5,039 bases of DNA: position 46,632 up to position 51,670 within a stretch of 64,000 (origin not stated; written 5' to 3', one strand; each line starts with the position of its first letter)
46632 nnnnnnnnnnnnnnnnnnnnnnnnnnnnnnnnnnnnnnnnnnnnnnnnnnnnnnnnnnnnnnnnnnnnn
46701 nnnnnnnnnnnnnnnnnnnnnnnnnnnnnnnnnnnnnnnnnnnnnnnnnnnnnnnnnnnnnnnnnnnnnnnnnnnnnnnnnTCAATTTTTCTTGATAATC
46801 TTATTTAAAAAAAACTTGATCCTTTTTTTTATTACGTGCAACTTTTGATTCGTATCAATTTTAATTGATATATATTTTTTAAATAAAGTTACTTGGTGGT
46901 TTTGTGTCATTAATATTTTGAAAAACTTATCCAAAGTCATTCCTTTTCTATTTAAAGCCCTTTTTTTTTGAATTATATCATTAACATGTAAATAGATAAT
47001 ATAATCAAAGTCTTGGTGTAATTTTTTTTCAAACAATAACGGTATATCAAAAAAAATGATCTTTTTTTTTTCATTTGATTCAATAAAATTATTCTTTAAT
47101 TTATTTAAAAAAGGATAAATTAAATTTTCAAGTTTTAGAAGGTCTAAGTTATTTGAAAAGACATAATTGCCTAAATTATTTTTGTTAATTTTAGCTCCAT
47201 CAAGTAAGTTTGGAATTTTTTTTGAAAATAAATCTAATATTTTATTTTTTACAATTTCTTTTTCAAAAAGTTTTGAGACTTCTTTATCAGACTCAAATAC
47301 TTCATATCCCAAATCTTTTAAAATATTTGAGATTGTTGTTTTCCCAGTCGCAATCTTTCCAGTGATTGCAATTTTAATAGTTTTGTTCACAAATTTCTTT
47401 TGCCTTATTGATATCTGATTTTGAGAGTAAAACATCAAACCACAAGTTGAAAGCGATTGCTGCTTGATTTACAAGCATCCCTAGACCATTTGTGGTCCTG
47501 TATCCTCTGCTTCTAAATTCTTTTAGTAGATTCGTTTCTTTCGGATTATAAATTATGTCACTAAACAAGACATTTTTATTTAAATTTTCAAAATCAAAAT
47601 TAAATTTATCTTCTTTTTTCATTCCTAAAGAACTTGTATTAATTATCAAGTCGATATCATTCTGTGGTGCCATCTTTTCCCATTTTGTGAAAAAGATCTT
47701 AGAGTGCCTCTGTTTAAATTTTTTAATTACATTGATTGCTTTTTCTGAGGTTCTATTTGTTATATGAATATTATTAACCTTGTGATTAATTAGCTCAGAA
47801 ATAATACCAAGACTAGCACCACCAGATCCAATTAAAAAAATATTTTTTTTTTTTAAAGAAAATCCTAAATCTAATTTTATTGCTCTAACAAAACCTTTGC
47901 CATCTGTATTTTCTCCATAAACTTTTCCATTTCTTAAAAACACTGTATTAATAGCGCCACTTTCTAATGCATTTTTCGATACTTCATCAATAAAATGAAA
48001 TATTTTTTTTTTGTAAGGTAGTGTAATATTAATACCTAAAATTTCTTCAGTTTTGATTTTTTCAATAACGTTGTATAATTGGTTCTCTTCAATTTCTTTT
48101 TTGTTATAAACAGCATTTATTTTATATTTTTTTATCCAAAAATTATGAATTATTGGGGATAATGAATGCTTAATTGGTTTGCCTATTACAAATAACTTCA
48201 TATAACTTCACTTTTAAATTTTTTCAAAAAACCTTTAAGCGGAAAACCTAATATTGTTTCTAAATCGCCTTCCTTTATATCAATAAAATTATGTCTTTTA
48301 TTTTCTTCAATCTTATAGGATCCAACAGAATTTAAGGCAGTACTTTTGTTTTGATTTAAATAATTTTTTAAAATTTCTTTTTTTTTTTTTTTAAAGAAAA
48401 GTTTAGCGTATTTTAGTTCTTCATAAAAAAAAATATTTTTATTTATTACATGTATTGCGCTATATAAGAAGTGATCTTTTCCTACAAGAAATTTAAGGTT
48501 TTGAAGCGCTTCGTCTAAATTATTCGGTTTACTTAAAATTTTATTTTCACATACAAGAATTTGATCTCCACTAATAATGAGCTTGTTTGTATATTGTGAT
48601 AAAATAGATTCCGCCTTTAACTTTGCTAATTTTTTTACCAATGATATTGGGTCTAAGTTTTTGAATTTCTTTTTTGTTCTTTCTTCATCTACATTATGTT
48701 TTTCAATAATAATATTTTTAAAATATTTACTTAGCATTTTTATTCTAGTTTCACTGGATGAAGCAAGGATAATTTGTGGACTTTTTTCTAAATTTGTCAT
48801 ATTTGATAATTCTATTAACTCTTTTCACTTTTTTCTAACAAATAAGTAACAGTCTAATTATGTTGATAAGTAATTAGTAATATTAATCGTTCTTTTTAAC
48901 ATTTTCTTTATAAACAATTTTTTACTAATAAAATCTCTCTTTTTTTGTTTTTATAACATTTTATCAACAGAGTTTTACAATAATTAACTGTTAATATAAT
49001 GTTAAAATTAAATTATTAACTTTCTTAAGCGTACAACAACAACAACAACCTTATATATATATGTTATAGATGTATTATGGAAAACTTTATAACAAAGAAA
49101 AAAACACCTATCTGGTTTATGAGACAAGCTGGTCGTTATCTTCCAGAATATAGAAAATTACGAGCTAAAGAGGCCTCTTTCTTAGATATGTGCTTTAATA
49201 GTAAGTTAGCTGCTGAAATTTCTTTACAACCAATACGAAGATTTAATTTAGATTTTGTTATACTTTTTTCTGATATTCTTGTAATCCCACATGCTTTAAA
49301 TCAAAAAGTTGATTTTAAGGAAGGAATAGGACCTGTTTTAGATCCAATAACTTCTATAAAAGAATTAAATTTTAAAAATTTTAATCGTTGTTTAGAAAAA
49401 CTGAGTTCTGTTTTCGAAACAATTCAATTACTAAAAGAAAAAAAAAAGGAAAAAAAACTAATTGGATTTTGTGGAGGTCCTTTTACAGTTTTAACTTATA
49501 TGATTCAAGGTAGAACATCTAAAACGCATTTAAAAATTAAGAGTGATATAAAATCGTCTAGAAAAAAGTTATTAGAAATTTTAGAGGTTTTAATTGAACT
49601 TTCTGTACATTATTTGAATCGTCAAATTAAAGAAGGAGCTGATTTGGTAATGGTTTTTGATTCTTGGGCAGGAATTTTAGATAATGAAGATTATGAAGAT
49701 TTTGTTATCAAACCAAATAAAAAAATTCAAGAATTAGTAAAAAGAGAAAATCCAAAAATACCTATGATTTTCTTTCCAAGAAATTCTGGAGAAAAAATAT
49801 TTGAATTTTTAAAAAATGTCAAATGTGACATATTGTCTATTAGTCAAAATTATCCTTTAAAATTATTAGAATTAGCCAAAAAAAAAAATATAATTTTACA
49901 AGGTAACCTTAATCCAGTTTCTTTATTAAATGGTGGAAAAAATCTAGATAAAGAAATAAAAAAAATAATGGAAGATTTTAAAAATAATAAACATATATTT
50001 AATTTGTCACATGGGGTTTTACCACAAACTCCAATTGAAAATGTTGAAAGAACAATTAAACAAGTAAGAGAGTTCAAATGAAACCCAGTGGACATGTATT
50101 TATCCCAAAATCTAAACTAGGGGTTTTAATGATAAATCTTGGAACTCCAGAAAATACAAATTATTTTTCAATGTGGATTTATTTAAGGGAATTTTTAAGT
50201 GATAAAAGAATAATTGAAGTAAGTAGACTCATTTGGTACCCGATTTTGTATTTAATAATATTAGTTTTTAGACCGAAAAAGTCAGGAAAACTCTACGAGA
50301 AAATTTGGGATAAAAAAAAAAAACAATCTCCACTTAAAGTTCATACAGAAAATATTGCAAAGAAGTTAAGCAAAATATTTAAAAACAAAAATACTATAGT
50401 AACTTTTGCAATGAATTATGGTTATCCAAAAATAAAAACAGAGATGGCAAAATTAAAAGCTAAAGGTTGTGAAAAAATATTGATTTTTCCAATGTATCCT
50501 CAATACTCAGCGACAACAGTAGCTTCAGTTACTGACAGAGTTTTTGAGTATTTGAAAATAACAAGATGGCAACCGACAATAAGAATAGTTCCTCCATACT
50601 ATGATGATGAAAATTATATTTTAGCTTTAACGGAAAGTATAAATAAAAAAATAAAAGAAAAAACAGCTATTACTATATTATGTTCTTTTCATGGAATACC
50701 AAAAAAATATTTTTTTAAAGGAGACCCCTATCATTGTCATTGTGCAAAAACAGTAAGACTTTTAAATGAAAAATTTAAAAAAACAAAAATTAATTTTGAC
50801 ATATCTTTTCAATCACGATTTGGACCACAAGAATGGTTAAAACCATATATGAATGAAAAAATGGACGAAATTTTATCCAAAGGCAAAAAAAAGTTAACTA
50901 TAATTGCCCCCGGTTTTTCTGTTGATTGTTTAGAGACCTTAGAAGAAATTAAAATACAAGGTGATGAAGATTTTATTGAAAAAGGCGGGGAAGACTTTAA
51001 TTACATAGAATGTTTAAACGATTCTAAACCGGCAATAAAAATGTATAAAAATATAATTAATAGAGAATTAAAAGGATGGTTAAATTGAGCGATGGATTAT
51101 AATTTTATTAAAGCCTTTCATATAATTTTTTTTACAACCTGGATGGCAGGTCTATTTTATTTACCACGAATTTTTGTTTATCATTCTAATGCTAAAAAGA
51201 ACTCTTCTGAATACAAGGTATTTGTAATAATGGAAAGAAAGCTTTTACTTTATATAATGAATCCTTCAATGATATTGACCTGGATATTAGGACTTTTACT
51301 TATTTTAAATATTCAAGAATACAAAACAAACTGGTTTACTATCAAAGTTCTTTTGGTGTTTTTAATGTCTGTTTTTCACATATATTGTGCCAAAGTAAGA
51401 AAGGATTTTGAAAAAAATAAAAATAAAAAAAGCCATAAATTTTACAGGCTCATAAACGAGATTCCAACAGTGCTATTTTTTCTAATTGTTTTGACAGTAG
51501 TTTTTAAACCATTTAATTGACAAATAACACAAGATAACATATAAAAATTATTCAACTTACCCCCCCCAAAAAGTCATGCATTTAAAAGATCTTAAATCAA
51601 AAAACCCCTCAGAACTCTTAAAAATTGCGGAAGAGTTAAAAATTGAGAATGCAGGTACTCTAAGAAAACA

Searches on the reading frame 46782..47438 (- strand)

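Call 72: search_protein_families(library=pfam, proteins=[window:46782-47438:-], max_evalue=0.0001)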
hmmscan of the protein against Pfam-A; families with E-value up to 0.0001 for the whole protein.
window:46782-47438:- (218 aa): 2 families
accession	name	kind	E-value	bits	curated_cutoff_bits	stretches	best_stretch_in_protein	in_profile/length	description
PF01121.26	CoaE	-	3.1e-25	89.3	27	1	23-181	3-160/180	Dephospho-CoA kinase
PF13238.12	AAA_18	-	3.1e-06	28.1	29.4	1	23-167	1-114/128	AAA domain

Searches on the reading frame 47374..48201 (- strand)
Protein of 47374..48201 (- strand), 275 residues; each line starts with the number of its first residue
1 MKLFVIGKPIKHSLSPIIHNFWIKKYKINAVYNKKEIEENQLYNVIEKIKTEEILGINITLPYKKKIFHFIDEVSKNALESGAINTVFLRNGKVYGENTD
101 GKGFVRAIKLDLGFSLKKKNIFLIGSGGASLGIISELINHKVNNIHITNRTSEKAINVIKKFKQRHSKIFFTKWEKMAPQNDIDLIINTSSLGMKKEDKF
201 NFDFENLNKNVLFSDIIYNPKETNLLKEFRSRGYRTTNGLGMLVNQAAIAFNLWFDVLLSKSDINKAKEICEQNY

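Call 72: search_protein_families(library=pfam, proteins=[window:47374-48201:-], max_evalue=0.0001)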
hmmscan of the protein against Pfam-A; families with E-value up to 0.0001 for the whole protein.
window:47374-48201:- (275 aa): 3 families
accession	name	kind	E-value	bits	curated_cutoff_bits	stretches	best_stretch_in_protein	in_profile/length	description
PF08501.16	Shikimate_dh_N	-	1.8e-26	92.6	27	1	5-87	1-83/83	Shikimate dehydrogenase substrate binding domain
PF01488.26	Shikimate_DH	-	1.8e-10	41.5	24.3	1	115-191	9-85/138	Shikimate / quinate 5-dehydrogenase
PF18317.6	SDH_C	-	3.1e-07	30.4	25.8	1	239-257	1-19/31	Shikimate 5'-dehydrogenase C-terminal domain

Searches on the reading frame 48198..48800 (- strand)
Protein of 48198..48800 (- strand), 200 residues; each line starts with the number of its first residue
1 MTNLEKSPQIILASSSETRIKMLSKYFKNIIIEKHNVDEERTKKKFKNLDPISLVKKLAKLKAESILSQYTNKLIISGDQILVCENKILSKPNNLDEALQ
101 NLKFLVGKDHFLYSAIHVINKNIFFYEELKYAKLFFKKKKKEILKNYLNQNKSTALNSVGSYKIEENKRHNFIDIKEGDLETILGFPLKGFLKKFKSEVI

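Call 72: search_protein_families(library=pfam, proteins=[window:48198-48800:-], max_evalue=0.0001)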
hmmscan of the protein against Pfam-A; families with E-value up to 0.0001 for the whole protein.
window:48198-48800:- (200 aa): 1 family
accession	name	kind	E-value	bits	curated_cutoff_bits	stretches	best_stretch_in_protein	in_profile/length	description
PF02545.19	Maf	-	1.1e-32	113.7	27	1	9-195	1-184/187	Maf-like protein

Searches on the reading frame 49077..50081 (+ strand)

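Call 68: search_protein_families(library=pfam, proteins=[window:49077-50081:+], max_evalue=0.001)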
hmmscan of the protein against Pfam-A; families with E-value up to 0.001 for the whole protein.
window:49077-50081:+ (334 aa): 1 family
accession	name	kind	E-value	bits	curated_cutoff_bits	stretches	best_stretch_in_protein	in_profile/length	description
PF01208.23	URO-D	-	5.7e-104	348.3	23.9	1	8-332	16-345/346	Uroporphyrinogen decarboxylase (URO-D)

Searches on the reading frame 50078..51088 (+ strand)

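Call 69: search_protein_families(library=pfam, proteins=[window:50078-51088:+], max_evalue=0.001)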
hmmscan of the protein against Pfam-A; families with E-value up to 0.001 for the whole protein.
window:50078-51088:+ (336 aa): 1 family
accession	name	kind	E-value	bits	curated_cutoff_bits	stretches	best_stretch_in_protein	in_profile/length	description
PF00762.24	Ferrochelatase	-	1.4e-100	336.8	27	1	13-330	1-316/317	Ferrochelatase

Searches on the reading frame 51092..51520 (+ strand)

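Call 68: search_protein_families(library=pfam, proteins=[window:51092-51520:+], max_evalue=0.001)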
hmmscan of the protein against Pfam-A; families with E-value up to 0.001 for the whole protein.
window:51092-51520:+ (142 aa): 3 families
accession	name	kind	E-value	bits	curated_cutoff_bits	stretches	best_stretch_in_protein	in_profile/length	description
PF03653.18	UPF0093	-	4.8e-55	186.3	34.2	1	3-141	5-146/146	Uncharacterised protein family (UPF0093)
PF05545.16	FixQ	-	1.3e-05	25.4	29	0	73-111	5-43/49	Cbb3-type cytochrome oxidase component FixQ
PF05425.18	CopD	-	0.0002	22.1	32.1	1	59-138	14-104/105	Copper resistance protein D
